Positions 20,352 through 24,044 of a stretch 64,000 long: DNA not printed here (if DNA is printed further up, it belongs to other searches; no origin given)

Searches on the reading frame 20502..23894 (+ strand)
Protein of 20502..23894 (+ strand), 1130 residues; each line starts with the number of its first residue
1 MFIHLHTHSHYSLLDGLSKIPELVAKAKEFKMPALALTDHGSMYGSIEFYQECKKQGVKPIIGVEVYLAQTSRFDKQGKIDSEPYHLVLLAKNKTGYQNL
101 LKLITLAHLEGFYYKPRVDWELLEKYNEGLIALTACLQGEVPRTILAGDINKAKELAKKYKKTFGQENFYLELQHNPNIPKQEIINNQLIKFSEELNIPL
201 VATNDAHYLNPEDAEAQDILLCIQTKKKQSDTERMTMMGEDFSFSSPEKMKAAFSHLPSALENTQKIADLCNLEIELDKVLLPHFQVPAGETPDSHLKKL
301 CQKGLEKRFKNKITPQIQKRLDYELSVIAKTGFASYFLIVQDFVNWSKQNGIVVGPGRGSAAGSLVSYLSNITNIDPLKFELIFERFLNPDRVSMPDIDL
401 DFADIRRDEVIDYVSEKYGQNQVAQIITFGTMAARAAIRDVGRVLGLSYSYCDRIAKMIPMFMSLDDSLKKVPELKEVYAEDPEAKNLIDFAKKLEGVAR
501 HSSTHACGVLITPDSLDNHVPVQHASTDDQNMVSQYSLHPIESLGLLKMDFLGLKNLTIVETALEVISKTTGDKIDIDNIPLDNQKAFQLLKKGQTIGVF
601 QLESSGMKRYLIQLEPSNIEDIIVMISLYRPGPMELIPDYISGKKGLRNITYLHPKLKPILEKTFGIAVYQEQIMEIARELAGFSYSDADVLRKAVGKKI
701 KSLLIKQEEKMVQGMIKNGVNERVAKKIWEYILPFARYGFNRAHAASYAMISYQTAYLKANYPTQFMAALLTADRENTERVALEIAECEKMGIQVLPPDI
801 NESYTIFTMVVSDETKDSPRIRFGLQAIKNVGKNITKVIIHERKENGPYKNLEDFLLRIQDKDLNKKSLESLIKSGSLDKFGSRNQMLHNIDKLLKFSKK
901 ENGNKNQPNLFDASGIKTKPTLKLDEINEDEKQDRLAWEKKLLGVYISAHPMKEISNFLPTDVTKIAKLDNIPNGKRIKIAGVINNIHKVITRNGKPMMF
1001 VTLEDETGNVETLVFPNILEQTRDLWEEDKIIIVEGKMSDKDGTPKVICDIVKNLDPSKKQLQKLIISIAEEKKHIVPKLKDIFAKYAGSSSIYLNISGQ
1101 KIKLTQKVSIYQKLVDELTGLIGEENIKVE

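Call 75: search_protein_families(library=pfam, proteins=[window:20502-23894:+])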
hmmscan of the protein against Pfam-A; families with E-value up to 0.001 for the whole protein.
window:20502-23894:+ (1130 aa): 6 families
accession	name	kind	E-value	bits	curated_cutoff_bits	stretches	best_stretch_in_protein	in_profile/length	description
PF07733.18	DNA_pol3_alpha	-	3e-107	358.5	23.9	1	296-553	2-260/260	Bacterial DNA polymerase III alpha NTPase domain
PF02811.25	PHP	-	1.3e-63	214.6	26.4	1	4-175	1-163/164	PHP domain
PF17657.6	DNA_pol3_finger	-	9.1e-59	197.9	22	1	556-719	1-166/166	Bacterial DNA polymerase III alpha subunit finger domain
PF14579.12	HHH_6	-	1.1e-27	96.5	25.6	1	792-886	1-89/90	Helix-hairpin-helix motif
PF01336.31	tRNA_anti-codon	-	2.4e-12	47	27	1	978-1050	1-70/75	OB-fold nucleic acid binding domain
PF12836.13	HHH_3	-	0.00022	21.7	27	0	825-856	16-47/65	Helix-hairpin-helix motif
